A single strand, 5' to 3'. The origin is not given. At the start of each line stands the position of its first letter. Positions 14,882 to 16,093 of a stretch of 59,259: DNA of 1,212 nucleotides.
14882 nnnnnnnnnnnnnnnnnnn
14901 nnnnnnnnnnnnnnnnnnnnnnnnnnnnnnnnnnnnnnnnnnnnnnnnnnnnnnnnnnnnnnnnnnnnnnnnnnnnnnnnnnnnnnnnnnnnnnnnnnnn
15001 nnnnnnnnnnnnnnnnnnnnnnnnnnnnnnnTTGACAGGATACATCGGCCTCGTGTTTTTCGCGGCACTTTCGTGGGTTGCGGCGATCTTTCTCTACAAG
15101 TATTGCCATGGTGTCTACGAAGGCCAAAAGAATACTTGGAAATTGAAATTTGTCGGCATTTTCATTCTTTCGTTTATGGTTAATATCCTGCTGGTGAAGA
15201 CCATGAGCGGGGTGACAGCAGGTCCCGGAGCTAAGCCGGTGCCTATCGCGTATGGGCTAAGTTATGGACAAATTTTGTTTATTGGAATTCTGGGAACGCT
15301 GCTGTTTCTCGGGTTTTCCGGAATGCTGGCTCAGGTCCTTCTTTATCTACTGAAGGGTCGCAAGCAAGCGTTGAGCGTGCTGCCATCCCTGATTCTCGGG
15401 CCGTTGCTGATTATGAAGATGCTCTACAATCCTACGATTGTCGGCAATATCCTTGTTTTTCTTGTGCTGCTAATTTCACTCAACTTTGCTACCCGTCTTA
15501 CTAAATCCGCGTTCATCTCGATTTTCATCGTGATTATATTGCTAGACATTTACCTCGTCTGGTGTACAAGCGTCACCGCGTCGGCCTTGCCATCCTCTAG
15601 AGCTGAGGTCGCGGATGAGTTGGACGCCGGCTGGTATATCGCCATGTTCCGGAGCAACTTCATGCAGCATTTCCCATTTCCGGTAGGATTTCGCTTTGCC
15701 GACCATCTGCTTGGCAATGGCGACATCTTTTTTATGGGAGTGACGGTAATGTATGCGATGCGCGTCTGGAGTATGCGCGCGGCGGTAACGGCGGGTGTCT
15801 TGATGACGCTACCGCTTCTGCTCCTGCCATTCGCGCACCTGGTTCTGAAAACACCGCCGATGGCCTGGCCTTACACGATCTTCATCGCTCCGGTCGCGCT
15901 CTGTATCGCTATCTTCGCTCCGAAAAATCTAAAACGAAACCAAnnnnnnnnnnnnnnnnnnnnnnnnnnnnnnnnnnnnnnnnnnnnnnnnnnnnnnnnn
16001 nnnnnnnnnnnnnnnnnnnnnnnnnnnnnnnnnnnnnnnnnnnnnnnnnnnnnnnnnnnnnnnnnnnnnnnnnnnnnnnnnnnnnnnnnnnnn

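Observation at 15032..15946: Presenilin/SPP-like intramembrane aspartyl protease cassette next to comEC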

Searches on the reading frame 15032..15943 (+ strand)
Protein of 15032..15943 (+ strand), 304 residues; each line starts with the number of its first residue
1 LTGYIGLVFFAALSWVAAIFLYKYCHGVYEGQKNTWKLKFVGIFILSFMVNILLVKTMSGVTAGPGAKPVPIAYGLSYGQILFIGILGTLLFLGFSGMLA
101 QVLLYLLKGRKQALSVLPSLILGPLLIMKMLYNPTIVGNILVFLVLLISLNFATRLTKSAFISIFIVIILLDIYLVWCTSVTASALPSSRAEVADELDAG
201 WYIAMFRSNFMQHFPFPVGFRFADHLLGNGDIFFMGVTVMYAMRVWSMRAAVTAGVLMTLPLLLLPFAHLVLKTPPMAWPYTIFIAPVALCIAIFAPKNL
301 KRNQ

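Call 4: search_protein_families(library=pfam, proteins=[window:15032-15943:+], max_evalue=10)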
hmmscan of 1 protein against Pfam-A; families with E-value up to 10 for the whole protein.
window:15032-15943:+ (304 aa): 0 families

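Call 5: search_protein_families(library=ncbifam, proteins=[window:15032-15943:+], max_evalue=10)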
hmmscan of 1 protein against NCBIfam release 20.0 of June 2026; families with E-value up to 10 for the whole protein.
window:15032-15943:+ (304 aa): 1 family
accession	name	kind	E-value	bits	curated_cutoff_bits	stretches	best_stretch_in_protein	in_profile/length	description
TIGR02736.1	cbb3_Q_epsi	equivalog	7.2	6.3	61.55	1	10-33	4-27/56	cytochrome c oxidase, cbb3-type, CcoQ subunit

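Call 7: search_solved_structures(query=window:15032-15943:+, max_evalue=10, show_alignments=3)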
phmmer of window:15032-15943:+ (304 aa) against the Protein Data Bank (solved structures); distinct sequences matched with E-value up to 10: 0.

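Call 8: find_homologous_proteins(query=window:15032-15943:+)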
Query window:15032-15943:+ (304 aa): 17 proteins with E <= 0.001 among 8000 candidates.
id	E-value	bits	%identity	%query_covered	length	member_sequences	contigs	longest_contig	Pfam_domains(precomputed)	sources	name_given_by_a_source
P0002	6.3e-158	543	100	84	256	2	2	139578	-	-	-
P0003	8.5e-61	224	44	95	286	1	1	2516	-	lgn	-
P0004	1.1e-59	220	44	98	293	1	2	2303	-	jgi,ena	-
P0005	1.7e-58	216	45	98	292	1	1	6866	-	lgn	-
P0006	3.2e-58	216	45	95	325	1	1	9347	-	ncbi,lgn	-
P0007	6.0e-54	202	40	95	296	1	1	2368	-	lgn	-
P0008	9.7e-53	198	41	99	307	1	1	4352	-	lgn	-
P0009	7.5e-45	172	37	96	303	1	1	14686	-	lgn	-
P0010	1.9e-44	170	39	97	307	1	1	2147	-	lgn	-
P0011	2.3e-43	167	38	97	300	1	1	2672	-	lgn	-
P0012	6.3e-43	165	34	97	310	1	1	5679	-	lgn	-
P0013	2.5e-41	160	36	97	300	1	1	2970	-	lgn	-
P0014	6.4e-24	103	37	63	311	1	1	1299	-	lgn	-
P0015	6.5e-24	103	30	95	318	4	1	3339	-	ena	-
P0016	3.7e-21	94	40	50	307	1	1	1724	-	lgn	-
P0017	3.9e-21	94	34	65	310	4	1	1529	-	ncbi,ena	-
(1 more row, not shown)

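Call 15: find_encoding_contigs(protein=P0009, flank=7000, max_places=3)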
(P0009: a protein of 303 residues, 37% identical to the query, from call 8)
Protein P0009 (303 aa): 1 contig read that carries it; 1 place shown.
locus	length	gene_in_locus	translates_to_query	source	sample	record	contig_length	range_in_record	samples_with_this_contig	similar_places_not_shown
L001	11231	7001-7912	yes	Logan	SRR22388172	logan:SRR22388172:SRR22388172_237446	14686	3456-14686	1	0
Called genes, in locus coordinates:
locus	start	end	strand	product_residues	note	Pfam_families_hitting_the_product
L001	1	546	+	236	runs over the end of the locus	PF02616:SMC_ScpA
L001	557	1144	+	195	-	PF04079:SMC_ScpB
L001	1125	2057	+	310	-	PF00768:Peptidase_S11, PF13354:Beta-lactamase2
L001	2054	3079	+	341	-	PF00953:Glycos_transf_4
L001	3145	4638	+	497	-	PF07969:Amidohydro_3 (faint), PF01979:Amidohydro_1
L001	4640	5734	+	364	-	PF01098:FTSW_RODA_SPOVE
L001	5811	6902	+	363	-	PF03054:tRNA_Me_trans, PF24167:DUF7411 (weak), PF20259:tRNA_Me_trans_M, PF20258:tRNA_Me_trans_C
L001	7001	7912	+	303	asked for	-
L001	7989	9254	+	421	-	PF13567:DUF4131 (weak), PF03772:Competence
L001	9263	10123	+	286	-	PF00753:Lactamase_B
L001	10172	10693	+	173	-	-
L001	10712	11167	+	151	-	PF04108:ATG17_like (faint)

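Call 16: find_encoding_contigs(protein=P0006, flank=7000, max_places=3)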
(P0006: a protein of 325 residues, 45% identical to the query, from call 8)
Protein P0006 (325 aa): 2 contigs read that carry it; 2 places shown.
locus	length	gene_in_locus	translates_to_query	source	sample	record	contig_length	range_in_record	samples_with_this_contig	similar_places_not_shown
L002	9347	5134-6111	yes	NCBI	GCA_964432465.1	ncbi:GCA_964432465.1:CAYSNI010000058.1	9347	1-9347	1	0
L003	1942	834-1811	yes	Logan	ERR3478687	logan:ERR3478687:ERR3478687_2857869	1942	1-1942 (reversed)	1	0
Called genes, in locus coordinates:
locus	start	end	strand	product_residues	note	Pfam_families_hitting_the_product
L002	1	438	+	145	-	?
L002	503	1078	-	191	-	PF08207:EFP_N, PF09285:Elong-fact-P_C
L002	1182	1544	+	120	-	PF01475:FUR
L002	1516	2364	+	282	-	PF03059:NAS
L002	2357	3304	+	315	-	PF02492:cobW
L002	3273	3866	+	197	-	-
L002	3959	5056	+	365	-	PF00733:Asn_synthase (weak), PF02540:NAD_synthase (weak), PF03054:tRNA_Me_trans, PF24167:DUF7411 (weak), PF20259:tRNA_Me_trans_M, PF20258:tRNA_Me_trans_C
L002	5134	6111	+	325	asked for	-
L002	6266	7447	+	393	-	PF03772:Competence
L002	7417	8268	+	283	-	PF25281:MBL_MAP1B (weak), PF00753:Lactamase_B, PF12706:Lactamase_B_2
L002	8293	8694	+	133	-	-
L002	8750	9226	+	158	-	-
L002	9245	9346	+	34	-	?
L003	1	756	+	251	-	?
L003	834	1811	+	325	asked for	-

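Call 20: search_protein_representatives(protein=window:15032-15943:+)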
Query: 304 residues. Proteins with E-value up to 0.001 (for the whole library): 18; up to 1e-10: 17; up to 1e-30: 9. The best 18 are listed.
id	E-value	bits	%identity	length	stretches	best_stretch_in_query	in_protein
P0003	2.7e-61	224.0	46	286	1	5-295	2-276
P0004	3.5e-60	220.3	46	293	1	4-297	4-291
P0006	1.0e-58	215.5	46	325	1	7-299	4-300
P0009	2.4e-45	171.6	39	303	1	11-301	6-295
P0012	2.0e-43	165.3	37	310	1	4-296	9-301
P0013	7.9e-42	160.0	38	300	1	5-300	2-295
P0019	1.8e-41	158.9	40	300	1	7-298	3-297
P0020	1.5e-38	149.3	37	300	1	5-296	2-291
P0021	2.3e-38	148.7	66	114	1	199-297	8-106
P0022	1.2e-30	123.3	36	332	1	38-295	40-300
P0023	3.3e-25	105.4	67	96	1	226-301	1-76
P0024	1.0e-24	103.9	40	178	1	139-295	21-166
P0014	2.0e-24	102.9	34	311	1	7-295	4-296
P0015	2.1e-24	102.9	35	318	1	5-295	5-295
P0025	2.1e-22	96.3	29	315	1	7-295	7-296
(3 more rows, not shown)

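Call 49: find_encoding_contigs(protein=P0015, flank=5000, max_places=3)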
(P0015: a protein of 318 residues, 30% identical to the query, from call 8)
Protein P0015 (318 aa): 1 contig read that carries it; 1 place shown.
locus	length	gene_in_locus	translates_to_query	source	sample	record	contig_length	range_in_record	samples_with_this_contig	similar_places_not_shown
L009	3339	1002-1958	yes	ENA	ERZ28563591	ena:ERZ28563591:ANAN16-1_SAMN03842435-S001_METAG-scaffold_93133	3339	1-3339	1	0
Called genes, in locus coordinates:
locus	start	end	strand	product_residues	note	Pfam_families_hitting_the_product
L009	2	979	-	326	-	?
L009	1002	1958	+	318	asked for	-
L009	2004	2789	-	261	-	PF02511:Thy1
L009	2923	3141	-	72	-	-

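Call 50: find_encoding_contigs(protein=P0012, flank=5000, max_places=3)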
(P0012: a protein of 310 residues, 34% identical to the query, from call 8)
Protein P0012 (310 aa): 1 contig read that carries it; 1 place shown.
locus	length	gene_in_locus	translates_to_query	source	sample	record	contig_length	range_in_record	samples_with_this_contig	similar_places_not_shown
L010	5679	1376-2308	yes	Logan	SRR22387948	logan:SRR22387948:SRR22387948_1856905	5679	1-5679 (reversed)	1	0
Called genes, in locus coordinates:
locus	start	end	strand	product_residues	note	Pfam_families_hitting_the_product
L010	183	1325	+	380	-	PF00764:Arginosuc_synth (weak), PF02540:NAD_synthase (faint), PF02568:ThiI (weak), PF03054:tRNA_Me_trans, PF24167:DUF7411, PF20259:tRNA_Me_trans_M, PF20258:tRNA_Me_trans_C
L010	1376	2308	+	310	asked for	-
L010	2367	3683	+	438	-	PF13567:DUF4131 (weak), PF03772:Competence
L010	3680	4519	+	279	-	PF00753:Lactamase_B (weak), PF12706:Lactamase_B_2 (weak)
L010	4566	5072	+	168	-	-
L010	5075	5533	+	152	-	-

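Call 51: find_encoding_contigs(protein=P0025, flank=5000, max_places=3)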
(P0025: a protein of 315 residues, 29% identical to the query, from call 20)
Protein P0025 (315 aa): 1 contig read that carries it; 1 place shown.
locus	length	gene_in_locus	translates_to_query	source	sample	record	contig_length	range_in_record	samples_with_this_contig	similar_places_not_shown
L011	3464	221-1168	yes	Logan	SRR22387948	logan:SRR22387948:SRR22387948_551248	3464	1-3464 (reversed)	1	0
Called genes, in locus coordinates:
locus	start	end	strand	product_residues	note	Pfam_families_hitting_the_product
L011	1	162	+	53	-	?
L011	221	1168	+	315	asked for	-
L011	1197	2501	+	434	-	PF13567:DUF4131 (weak), PF03772:Competence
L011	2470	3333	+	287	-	PF00753:Lactamase_B, PF12706:Lactamase_B_2 (weak)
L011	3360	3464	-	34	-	?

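Call 53: search_protein_families(library=pfam, proteins=[L009:2-979:-, L009:2004-2789:-, L009:2923-3141:-, L001:10172-10693:+, L001:10712-11167:+], max_evalue=0.001)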
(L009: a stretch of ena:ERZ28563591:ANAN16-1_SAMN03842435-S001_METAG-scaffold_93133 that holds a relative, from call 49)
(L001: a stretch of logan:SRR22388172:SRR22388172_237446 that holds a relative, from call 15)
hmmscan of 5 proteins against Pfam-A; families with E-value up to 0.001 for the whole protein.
L009:2-979:- (326 aa): 2 families
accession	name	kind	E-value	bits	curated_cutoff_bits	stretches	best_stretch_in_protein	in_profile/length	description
PF22599.2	SecDF_P1_head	-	9.1e-33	113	27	1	168-263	19-114/114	SecDF, P1 head subdomain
PF21760.3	SecD_1st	-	1.4e-14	53.7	27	1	90-150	2-59/60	Protein translocase subunit SecDF, P1 domain, N-terminal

L009:2004-2789:- (261 aa): 1 family
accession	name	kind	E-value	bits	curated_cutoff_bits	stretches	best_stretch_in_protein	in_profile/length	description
PF02511.20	Thy1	-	7.2e-34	117.7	24.8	1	39-234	7-187/191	Thymidylate synthase complementing protein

L009:2923-3141:- (72 aa): 0 families

L001:10172-10693:+ (173 aa): 0 families

L001:10712-11167:+ (151 aa): 1 family
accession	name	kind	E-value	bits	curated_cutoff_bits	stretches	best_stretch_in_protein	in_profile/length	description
PF04108.17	ATG17_like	-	2.3e-05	24.5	43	1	16-142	39-155/355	Autophagy protein ATG17-like domain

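Call 66: predict_structure(alignment_id=A4)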
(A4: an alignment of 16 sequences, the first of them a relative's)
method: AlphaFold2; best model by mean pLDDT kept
length: 318 residues; sequences in the alignment: 16
mean_pLDDT: 82.8   pTM: 0.80
mean pLDDT of the five models: 82.8, 82.0, 80.8, 80.8, 78.0
residues with pLDDT >= 90: 101; 70-90: 178; 50-70: 26; < 50: 13
segments of 3 or more residues with pLDDT < 50: 74-84
pLDDT, mean of each block of 10 residues (from residue 1): 90 94 83 79 91 89 77 47 60 85 85 79 88 89 88 89 89 91 78 56 77 84 87 92 93 94 87 77 87 93 82 65
secondary structure, 60 per line:
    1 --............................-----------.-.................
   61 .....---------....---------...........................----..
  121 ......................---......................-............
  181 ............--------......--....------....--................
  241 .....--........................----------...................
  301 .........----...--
elements in order: H3-30 H44-65 H75-78 H88-114 H119-142 H146-166 H169-192 H201-206 H209-212 E219-222 E225-228 H229-245 H248-271 H282-309

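Call 68: fold_search(model_id=the predicted structure, library=pdb)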
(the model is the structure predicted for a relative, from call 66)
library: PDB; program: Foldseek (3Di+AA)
matches with E <= 10: 227; with E <= 0.001: 1
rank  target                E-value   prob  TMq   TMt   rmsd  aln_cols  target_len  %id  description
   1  9k93                  7.5e-04  1.00  0.56  0.62   4.9       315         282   14  Cryo-EM structure of human signal peptide peptidase like 2A (SPPL2a) in complex with L685,458 (released 2025-10-29)
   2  9k92                  1.4e-03  1.00  0.58  0.65   5.6       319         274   13  Cryo-EM structure of human signal peptide peptidase like 2A (SPPL2a) (released 2025-10-29)
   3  6lr4_B                4.4e-03  1.00  0.58  0.59   7.4       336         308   13  Molecular basis for inhibition of human gamma-secretase by small molecule (released 2021-01-27)
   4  8k8e_B                7.1e-03  1.00  0.53  0.55   8.0       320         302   11  Human gamma-secretase in complex with a substrate mimetic (released 2024-01-31)
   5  4hyg_B                1.8e-02  1.00  0.55  0.69   5.5       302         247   12  Structure of a presenilin family intramembrane aspartate protease in C222 space group (released 2012-12-19)
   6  6lqg_B                1.8e-02  1.00  0.58  0.60   6.8       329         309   11  Human gamma-secretase in complex with small molecule Avagacestat (released 2021-01-27)
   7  8oqz_B                2.0e-02  1.00  0.57  0.58   7.2       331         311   10  Structure of human gamma-secretase PSEN1 APH-1B isoform reconstituted into lipid nanodisc in complex with Ab46 (released 2024-04-24)
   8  6idf_B                2.1e-02  1.00  0.52  0.53   7.9       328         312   11  Cryo-EM structure of gamma secretase in complex with a Notch fragment (released 2018-12-26)
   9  8im7_B                2.3e-02  1.00  0.54  0.59   7.1       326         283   11  Human gamma-secretase treated with ganglioside GM1 (released 2024-01-17)
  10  6iyc_B                2.6e-02  1.00  0.55  0.56   7.2       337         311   10  Recognition of the Amyloid Precursor Protein by Human gamma-secretase (released 2019-01-23)
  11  4hyc_A                4.3e-02  1.00  0.51  0.63   6.2       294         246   13  Structure of a presenilin family intramembrane aspartate protease in P2 space group (released 2012-12-19)
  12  9ee8_A                9.3e-01  0.10  0.15  0.15  20.0       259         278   13  Cryo-EM structure of the adenosine A2A receptor intermediate bound to a miniGs heterotrimer (released 2025-04-09)
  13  9g9o_A                1.2e+00  0.09  0.15  0.12  22.4       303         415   15  Lipid III flippase WzxE with NB10 and NB7 nanobodies in outward-facing conformation - crystal 2 (released 2025-01-22)
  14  6s3r_F                1.4e+00  0.06  0.11  0.13  19.7       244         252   14  Structure of the FliPQR complex from the flagellar type 3 secretion system of Pseudomonas savastanoi. (released 2020-03-25)
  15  4zw9                  1.4e+00  0.11  0.18  0.14  23.6       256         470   12  Crystal structure of human GLUT3 bound to D-glucose in the outward-occluded conformation at 1.5 angstrom (released 2015-07-22)
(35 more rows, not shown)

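Call 73: list_cluster_members(proteins=[P0002, P0006, P0017, P0004])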
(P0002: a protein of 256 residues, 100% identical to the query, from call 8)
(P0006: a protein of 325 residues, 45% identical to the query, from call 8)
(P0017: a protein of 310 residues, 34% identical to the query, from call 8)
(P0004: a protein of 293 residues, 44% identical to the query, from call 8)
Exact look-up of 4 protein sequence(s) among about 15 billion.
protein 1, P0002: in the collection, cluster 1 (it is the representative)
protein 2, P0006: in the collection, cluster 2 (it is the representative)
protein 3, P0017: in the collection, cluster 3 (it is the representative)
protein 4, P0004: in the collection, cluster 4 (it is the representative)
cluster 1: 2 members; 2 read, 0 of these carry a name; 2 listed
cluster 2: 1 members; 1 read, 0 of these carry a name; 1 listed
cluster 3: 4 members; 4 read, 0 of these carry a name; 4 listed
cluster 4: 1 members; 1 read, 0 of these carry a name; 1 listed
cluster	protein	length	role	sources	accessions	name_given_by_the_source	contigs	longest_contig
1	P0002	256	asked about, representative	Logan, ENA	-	-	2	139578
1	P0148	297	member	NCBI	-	-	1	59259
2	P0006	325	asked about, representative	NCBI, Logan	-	-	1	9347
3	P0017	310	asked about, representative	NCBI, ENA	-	-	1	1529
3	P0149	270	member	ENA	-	-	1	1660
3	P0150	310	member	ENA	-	-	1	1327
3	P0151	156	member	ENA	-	-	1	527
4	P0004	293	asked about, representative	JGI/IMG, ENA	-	-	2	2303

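Call 91: search_protein_families(library=phrogs, proteins=[window:15032-15943:+], max_evalue=1)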
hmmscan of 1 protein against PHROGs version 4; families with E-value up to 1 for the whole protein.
window:15032-15943:+ (304 aa): 0 families

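Call 92: search_protein_families(library=padloc, proteins=[window:15032-15943:+], max_evalue=1)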
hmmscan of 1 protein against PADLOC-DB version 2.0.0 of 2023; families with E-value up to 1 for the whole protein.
window:15032-15943:+ (304 aa): 0 families
